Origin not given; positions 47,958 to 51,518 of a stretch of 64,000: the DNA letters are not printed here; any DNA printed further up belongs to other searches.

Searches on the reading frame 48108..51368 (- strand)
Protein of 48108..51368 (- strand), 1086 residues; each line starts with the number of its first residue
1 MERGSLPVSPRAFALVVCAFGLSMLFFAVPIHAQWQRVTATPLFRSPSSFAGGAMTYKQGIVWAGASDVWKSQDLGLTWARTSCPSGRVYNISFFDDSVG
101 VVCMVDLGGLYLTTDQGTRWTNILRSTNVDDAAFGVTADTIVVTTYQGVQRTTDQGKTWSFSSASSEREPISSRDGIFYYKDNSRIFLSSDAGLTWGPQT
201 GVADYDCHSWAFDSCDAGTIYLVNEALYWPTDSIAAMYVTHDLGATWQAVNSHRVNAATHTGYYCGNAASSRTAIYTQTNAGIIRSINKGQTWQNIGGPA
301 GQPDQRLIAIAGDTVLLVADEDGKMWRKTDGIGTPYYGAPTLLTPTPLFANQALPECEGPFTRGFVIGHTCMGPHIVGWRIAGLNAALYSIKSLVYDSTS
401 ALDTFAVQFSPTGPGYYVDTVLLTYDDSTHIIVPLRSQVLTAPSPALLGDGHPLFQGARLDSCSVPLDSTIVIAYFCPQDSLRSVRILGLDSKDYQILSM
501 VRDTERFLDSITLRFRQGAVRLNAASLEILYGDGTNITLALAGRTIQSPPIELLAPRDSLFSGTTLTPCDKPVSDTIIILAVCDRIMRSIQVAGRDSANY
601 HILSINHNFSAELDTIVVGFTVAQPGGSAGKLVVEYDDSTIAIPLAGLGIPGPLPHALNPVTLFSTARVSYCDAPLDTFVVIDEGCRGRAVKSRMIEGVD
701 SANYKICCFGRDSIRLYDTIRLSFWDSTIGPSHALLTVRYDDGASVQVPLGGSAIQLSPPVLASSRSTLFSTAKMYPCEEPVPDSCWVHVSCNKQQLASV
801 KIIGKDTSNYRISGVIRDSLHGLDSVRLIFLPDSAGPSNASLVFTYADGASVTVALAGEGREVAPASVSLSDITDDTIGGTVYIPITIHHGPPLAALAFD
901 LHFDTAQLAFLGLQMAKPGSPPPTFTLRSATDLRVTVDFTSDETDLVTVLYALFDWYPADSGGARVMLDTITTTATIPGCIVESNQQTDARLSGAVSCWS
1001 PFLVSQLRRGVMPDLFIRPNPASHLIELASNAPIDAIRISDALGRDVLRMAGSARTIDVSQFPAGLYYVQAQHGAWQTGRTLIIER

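Call 28: search_protein_families(library=pfam, proteins=[window:48108-51368:-], max_evalue=0.001)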
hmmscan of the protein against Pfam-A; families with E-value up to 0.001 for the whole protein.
window:48108-51368:- (1086 aa): 3 families
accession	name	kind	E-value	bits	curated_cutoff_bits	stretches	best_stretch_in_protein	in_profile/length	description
PF15902.12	Sortilin-Vps10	-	7.3e-10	38.7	33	0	237-299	3-63/446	Sortilin, neurotensin receptor 3,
PF02012.26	BNR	-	8.7e-07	28.4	27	0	150-160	1-11/12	BNR/Asp-box repeat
PF18962.6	Por_Secre_tail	-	2.1e-06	28.4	27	1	1019-1084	3-75/75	Secretion system C-terminal sorting domain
